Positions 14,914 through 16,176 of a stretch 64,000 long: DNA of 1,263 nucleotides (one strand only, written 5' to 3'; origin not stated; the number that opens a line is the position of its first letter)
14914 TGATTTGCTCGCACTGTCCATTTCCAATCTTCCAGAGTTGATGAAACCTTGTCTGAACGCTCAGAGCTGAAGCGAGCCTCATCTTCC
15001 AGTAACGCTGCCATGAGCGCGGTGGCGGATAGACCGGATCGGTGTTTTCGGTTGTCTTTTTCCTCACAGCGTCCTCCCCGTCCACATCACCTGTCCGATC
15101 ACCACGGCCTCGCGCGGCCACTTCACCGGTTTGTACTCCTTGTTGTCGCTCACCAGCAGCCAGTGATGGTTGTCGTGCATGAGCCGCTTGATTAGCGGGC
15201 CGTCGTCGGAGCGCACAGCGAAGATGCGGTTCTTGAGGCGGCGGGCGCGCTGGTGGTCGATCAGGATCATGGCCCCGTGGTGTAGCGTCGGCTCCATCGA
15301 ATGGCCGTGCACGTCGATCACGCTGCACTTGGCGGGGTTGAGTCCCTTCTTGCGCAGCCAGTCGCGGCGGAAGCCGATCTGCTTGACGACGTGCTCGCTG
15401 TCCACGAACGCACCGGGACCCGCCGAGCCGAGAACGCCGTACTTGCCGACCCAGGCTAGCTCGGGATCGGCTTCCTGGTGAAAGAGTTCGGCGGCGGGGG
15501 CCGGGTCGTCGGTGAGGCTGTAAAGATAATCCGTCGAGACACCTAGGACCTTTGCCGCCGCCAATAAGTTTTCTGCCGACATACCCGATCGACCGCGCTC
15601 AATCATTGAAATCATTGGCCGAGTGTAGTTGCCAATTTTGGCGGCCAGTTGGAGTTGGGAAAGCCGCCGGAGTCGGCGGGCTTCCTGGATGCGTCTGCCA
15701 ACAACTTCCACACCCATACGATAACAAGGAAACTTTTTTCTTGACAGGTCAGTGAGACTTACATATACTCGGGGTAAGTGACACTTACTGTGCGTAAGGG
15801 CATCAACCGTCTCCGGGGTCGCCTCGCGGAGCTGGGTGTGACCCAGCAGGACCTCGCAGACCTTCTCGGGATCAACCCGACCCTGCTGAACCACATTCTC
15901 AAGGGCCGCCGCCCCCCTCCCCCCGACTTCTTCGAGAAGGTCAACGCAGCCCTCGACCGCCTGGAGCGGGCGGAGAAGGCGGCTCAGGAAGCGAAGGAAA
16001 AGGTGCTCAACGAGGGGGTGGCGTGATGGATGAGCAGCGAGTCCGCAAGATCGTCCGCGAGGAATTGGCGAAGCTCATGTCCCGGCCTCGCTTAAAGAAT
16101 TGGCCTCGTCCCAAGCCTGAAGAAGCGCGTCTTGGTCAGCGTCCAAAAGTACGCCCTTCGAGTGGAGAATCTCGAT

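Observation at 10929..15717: Six co-oriented copies of the CI/S24 repressor gene 3' end separate a one-gene-per-unit array downstream of cI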

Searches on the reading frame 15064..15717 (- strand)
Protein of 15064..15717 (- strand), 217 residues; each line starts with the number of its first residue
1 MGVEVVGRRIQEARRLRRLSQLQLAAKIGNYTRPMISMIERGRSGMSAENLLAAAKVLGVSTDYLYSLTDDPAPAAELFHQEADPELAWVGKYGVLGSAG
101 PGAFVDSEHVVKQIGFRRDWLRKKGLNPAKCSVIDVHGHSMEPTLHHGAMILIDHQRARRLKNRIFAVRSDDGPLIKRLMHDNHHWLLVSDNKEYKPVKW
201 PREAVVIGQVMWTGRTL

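Call 10: search_protein_families(library=pfam, proteins=[window:15064-15717:-], max_evalue=0.01)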
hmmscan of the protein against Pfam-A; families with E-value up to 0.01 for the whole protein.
window:15064-15717:- (217 aa): 5 families
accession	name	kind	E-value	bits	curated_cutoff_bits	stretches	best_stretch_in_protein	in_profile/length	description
PF00717.28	Peptidase_S24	-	8.8e-18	64.5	23.3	1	98-211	7-116/116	Peptidase S24-like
PF01381.28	HTH_3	-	6.6e-13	48.9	23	1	10-65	1-55/55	Helix-turn-helix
PF12844.13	HTH_19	-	2.5e-07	30.9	30.2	1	7-70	1-63/64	Helix-turn-helix domain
PF13560.12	HTH_31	-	1.5e-06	28.8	27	1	7-62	3-58/64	Helix-turn-helix domain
PF13744.12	HTH_37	-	0.0028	17.9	27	1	8-60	21-73/80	Helix-turn-helix domain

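Call 12: find_encoding_contigs(protein=window:15064-15717:-, flank=10000, max_places=10)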
Protein window:15064-15717:- (217 aa): no gene with exactly this product is on record in the collection.

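Call 13: find_homologous_proteins(query=window:15064-15717:-)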
Query window:15064-15717:- (217 aa): 225 proteins with E <= 0.001 among 1166 candidates; the best 120 are listed.
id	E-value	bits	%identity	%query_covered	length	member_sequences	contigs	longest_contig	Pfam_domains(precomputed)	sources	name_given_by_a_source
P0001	4.4e-140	482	99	100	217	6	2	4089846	PF12844.14,PF00717.29,PF01381.29,PF13560.13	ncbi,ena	-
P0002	1.9e-112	392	82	98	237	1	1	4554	PF00717.29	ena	-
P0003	4.0e-111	388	80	98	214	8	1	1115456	PF00717.29,PF01381.29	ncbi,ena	-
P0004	6.9e-110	384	79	98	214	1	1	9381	PF00717.29,PF01381.29,PF13560.13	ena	-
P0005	1.9e-109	382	79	98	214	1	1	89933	PF00717.29,PF01381.29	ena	-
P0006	3.5e-109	381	80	98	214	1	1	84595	PF00717.29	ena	-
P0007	1.2e-108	380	78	98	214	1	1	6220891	PF00717.29,PF01381.29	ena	-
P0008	2.6e-108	379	79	98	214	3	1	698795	PF00717.29,PF01381.29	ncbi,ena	-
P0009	3.5e-106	372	71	98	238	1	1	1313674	PF00717.29,PF01381.29,PF13560.13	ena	-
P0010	3.5e-106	372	70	98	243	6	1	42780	PF00717.29,PF01381.29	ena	-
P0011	5.0e-106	371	71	98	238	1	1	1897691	PF00717.29,PF01381.29,PF13560.13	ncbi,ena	-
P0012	5.8e-106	371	70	98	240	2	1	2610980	PF00717.29,PF01381.29,PF13560.13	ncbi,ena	-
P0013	7.1e-106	371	70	98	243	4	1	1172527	PF00717.29,PF01381.29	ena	-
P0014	1.3e-105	370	71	98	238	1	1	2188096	PF00717.29,PF01381.29,PF13560.13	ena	-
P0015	1.0e-101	357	75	91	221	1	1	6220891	PF00717.29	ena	-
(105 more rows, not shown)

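Call 14: find_encoding_contigs(protein=P0001, flank=10000, max_places=6)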
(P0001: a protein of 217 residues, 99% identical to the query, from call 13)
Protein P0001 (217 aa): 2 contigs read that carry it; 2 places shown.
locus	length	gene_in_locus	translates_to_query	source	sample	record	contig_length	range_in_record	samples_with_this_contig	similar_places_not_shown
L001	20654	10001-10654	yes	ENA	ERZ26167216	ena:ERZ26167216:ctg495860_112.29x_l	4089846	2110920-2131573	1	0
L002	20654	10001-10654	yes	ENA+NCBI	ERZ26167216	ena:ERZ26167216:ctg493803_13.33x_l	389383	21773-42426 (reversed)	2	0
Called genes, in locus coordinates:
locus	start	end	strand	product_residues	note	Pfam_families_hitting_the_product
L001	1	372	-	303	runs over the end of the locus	PF08707:PriCT_2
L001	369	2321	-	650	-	PF00270:DEAD, PF04851:ResIII, PF00271:Helicase_C (faint)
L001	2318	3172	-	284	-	PF02195:ParB_N (weak)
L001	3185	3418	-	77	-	-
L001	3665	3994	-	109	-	-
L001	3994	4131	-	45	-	-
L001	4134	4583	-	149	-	PF01844:HNH (faint)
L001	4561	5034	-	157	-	-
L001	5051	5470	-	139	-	PF07105:DUF1367 (faint)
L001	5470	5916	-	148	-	PF05037:DUF669 (faint)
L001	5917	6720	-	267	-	-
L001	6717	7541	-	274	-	PF09588:YqaJ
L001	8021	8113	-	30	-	-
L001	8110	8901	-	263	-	-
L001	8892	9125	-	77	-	-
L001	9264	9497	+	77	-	-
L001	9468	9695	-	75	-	-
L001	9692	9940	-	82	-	PF12844:HTH_19 (weak), PF13560:HTH_31, PF01381:HTH_3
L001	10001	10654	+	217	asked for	PF12844:HTH_19 (weak), PF13560:HTH_31 (weak), PF01381:HTH_3, PF00717:Peptidase_S24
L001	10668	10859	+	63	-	-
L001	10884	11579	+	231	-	PF18734:HEPN_AbiU2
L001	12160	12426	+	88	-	-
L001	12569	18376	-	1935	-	PF02839:CBM_5_12 (weak)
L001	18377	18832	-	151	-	-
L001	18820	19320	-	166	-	-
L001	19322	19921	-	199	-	-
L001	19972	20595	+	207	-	-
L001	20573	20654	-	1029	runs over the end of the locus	-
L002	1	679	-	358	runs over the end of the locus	PF02899:Phage_int_SAM_1 (faint), PF00589:Phage_integrase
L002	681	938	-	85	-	PF12728:HTH_17 (weak)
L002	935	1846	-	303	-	PF08707:PriCT_2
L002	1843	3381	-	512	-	PF00270:DEAD, PF04851:ResIII, PF00271:Helicase_C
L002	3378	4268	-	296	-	-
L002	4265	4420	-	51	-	-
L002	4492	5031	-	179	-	-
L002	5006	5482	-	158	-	-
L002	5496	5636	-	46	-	-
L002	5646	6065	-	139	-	PF07105:DUF1367 (faint)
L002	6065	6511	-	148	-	-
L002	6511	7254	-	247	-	PF04404:ERF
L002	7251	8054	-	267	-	PF09588:YqaJ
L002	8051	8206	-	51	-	-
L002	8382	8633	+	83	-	-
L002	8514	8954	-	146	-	-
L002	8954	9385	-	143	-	-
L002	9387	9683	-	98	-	-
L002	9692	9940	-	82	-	PF12844:HTH_19 (weak), PF13560:HTH_31, PF01381:HTH_3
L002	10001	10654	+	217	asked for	PF12844:HTH_19 (weak), PF13560:HTH_31 (weak), PF01381:HTH_3, PF00717:Peptidase_S24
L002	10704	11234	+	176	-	-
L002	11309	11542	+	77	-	PF00717:Peptidase_S24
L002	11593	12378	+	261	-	-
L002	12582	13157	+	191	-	-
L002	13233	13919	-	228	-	-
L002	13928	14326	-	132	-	-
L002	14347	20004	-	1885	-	PF02839:CBM_5_12 (weak)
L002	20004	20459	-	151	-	-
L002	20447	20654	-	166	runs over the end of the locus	-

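Call 15: find_encoding_contigs(protein=P0003, flank=10000, max_places=6)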
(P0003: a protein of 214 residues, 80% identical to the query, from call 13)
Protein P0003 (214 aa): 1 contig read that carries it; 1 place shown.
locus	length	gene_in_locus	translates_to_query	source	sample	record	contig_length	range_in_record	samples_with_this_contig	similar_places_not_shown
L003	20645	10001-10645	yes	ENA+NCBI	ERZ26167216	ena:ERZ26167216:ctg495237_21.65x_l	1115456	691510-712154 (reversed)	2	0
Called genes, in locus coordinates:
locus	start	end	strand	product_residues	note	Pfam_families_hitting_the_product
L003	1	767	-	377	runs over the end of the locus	PF00589:Phage_integrase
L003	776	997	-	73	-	-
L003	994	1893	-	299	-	PF08707:PriCT_2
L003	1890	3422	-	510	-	PF00270:DEAD, PF04851:ResIII, PF00271:Helicase_C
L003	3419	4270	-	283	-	-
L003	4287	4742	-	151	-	-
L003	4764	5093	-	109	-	-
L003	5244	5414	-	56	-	-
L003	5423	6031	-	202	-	-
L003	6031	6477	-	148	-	-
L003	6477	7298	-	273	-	PF04404:ERF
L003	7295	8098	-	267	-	PF09588:YqaJ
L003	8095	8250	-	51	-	-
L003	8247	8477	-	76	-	-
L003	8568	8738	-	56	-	-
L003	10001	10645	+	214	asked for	PF01381:HTH_3, PF00717:Peptidase_S24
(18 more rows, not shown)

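Call 20: find_related_loci(query=A2, collection=genome_contigs, flank=10000)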
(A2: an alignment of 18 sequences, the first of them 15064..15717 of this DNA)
Query A2 (217 aa) in genome_contigs; peptide patterns used: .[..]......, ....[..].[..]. (x = any residue, [..] = any of these).
150 stretches matched a pattern; 58 encode a relative of the query (tblastn E <= 1e-3); 54 distinct loci.
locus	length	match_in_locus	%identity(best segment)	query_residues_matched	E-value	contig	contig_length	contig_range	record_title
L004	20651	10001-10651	97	1-217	2e-141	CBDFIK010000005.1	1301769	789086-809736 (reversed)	MAG: Bryobacterales bacterium isolate ee5020dd-fb21-4a65-a252-f506cf0156f0 genome assembly, contig: contig_5, whole geno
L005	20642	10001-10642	80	5-217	6e-115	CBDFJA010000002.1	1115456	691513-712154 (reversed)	MAG: Bryobacterales bacterium isolate 1f52cc50-c340-419f-9c42-50c4cc8c6db1 genome assembly, contig: contig_2, whole geno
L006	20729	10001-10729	71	5-217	1e-109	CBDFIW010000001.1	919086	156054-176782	MAG: Bryobacterales bacterium isolate a16c973b-f436-4e7a-b46b-e4efcddd1fd4 genome assembly, contig: contig_1, whole geno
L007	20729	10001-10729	70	5-217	2e-109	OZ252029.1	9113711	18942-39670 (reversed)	MAG: Bryobacterales bacterium isolate af10eb97-6721-4eea-95a9-6ff168b1dfda genome assembly, chromosome: 1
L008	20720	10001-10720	70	5-217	3e-107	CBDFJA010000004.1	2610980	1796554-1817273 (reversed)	MAG: Bryobacterales bacterium isolate 1f52cc50-c340-419f-9c42-50c4cc8c6db1 genome assembly, contig: contig_4, whole geno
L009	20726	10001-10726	70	5-212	4e-105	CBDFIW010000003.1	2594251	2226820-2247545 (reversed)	MAG: Bryobacterales bacterium isolate a16c973b-f436-4e7a-b46b-e4efcddd1fd4 genome assembly, contig: contig_3, whole geno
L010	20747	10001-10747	67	5-217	4e-104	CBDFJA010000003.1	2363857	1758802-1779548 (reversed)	MAG: Bryobacterales bacterium isolate 1f52cc50-c340-419f-9c42-50c4cc8c6db1 genome assembly, contig: contig_3, whole geno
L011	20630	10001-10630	73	5-212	2e-96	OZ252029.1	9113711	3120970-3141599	MAG: Bryobacterales bacterium isolate af10eb97-6721-4eea-95a9-6ff168b1dfda genome assembly, chromosome: 1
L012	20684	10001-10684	48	5-217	6e-63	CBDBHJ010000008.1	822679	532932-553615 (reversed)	MAG: Vicinamibacterales bacterium isolate db78679f-f154-44b7-a74e-8fa7166f3ec5 genome assembly, contig: contig_8, whole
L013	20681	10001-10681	49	5-217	3e-63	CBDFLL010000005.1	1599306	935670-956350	MAG: Vicinamibacterales bacterium isolate 998305d0-6da1-4fae-9339-a55ac4e5d69b genome assembly, contig: contig_5, whole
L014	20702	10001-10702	47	5-217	5e-62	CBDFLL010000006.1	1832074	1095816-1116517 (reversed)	MAG: Vicinamibacterales bacterium isolate 998305d0-6da1-4fae-9339-a55ac4e5d69b genome assembly, contig: contig_6, whole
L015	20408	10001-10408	71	82-217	1e-60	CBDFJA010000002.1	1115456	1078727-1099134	MAG: Bryobacterales bacterium isolate 1f52cc50-c340-419f-9c42-50c4cc8c6db1 genome assembly, contig: contig_2, whole geno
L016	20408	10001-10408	69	82-217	7e-60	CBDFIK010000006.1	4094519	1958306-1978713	MAG: Bryobacterales bacterium isolate ee5020dd-fb21-4a65-a252-f506cf0156f0 genome assembly, contig: contig_6, whole geno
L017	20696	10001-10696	46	5-217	2e-59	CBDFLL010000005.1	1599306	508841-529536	MAG: Vicinamibacterales bacterium isolate 998305d0-6da1-4fae-9339-a55ac4e5d69b genome assembly, contig: contig_5, whole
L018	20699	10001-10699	46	5-217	3e-59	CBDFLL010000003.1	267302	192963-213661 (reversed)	MAG: Vicinamibacterales bacterium isolate 998305d0-6da1-4fae-9339-a55ac4e5d69b genome assembly, contig: contig_3, whole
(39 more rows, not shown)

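Call 43: search_dna_similar(query=window:15064-15717:-, collection=phages, mode=protein, max_evalue=0.001, max_rows=15)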
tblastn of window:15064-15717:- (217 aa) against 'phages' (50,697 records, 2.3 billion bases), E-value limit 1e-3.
Records with a match: 349; places in all: 349; records where one place covers at least 80% of the query: 156.
Best place of each record, by identity: <60% 349.
By first word of the organism name: Pseudomonas 165; Vibrio 44; Escherichia 29; Mannheimia 14; Stx1a-converting 12; Salmonella 9; Rhodobacter 7; Burkholderia 7; Aeromonas 6; Staphylococcus 6; and 26 more.
By host as written in the record: - 58; Pseudomonas aeruginosa 58; Pseudomonas aeruginosa PA14 33; Vibrio sp. 9; Escherichia coli 7; Bordetella avium 5; Pseudomonas aeruginosa 147 4; Escherichia coli C 4; and 124 more.
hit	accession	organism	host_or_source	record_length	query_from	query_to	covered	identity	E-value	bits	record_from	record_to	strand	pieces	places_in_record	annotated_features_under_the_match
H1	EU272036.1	Pseudomonas phage MP29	Pseudomonas aeruginosa PA14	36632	41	215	81%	32.8%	2e-16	83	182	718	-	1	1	ORF1: c repressor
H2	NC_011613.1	Pseudomonas phage MP29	Pseudomonas aeruginosa PA14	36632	41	215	81%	32.8%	2e-16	83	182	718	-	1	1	ORF1: transcriptional repressor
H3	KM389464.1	Pseudomonas phage JBDs5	-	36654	41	215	81%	32.8%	2e-16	83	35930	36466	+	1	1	record has no annotation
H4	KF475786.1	Pseudomonas phage MP48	Pseudomonas aeruginosa PA14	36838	41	215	81%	32.8%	2e-16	83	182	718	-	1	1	c repressor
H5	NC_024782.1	Pseudomonas phage MP48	Pseudomonas aeruginosa PA14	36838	41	215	81%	32.8%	2e-16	83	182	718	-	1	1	transcriptional repressor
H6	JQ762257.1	Pseudomonas phage MP42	Pseudomonas aeruginosa PA14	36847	41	215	81%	32.8%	2e-16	83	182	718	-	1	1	c repressor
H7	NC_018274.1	Pseudomonas phage MP42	Pseudomonas aeruginosa PA14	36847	41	215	81%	32.8%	2e-16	83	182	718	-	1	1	transcriptional repressor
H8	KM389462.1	Pseudomonas phage JBD23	-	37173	41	215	81%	32.8%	2e-16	83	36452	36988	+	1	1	record has no annotation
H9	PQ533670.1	Pseudomonas phage Pacha_bin_2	Pseudomonas aeruginosa PA14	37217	41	215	81%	32.8%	2e-16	83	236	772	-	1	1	repressor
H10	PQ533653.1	Pseudomonas phage Busker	Pseudomonas aeruginosa PA14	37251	41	215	81%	32.8%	2e-16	83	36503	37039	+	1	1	repressor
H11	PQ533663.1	Pseudomonas phage Slumber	Pseudomonas aeruginosa PA14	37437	41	215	81%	32.8%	2e-16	83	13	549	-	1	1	repressor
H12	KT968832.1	Pseudomonas phage YMC11/11/R1836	Pseudomonas aeruginosa YMC11/11/R1836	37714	41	215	81%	32.8%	2e-16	83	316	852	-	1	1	c repressor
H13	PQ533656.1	Pseudomonas phage Ember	Pseudomonas aeruginosa PA14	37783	41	215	81%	32.8%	2e-16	83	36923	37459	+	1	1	repressor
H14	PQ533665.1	Pseudomonas phage Yoyo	Pseudomonas aeruginosa PA14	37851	41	215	81%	32.8%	2e-16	83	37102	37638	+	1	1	repressor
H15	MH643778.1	Pseudomonas phage YMC12/01/R24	Pseudomonas aeruginosa YMC12/01/R24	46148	41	215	81%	32.8%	2e-16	83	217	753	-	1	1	c repressor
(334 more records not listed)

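Call 50: find_related_loci(query=A2, collection=viral_contigs, flank=10000)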
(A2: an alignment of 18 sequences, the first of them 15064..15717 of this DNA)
Query A2 (217 aa) in viral_contigs; peptide patterns used: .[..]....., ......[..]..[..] (x = any residue, [..] = any of these).
443 stretches matched a pattern; 111 encode a relative of the query (tblastn E <= 1e-3); the best 80 are kept; 80 distinct loci.
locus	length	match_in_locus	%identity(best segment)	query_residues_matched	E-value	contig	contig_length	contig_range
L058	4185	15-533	28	48-216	3e-10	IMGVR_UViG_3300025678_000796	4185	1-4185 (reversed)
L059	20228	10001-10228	42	4-76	6e-10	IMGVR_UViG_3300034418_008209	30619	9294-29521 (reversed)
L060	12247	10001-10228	42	4-76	1e-9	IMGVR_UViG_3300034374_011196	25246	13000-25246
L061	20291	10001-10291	39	3-97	2e-9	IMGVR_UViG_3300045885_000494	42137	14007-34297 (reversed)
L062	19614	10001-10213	43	6-77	4e-9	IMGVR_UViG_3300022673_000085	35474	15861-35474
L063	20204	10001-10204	44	5-72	1e-8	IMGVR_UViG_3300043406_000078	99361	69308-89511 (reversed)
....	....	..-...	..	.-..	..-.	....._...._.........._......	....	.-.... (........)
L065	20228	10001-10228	41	4-81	2e-8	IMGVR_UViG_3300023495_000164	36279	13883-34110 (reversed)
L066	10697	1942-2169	41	4-81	2e-8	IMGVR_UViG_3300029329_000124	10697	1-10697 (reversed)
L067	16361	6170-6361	44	14-74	2e-8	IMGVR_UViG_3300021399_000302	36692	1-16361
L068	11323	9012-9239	41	4-81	2e-8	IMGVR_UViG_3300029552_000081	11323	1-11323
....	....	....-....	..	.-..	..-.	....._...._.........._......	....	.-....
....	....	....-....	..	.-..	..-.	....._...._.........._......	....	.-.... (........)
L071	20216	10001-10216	40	5-76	5e-8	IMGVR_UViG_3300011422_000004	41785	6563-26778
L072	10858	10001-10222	38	3-78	5e-8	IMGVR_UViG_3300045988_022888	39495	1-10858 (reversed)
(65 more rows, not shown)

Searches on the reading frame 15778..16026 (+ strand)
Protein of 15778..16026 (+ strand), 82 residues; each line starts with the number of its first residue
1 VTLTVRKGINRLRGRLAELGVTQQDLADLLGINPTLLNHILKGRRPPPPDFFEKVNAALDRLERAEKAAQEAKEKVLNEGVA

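Call 10: search_protein_families(library=pfam, proteins=[window:15778-16026:+], max_evalue=0.01)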
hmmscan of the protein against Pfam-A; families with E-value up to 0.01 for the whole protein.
window:15778-16026:+ (82 aa): 7 families
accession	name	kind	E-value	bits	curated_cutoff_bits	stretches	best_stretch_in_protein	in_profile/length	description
PF01381.28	HTH_3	-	1e-08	35.5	23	1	15-60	5-49/55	Helix-turn-helix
PF13560.12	HTH_31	-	6.3e-08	33.2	27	1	12-61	6-56/64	Helix-turn-helix domain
PF12844.13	HTH_19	-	2e-06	28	30.2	1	10-54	2-46/64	Helix-turn-helix domain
PF13412.12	HTH_24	-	0.0016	18.4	21.9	0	20-42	17-39/48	Winged helix-turn-helix DNA-binding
PF13545.12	HTH_Crp_2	-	0.0018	18.6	27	1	14-42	16-44/70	Crp-like helix-turn-helix domain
PF20432.4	Xre-like-HTH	-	0.0048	17.6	25.8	1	16-45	18-48/63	Antitoxin Xre-like helix-turn-helix domain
PF13443.12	HTH_26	-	0.0078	16.9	22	0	11-44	1-34/63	Cro/C1-type HTH DNA-binding domain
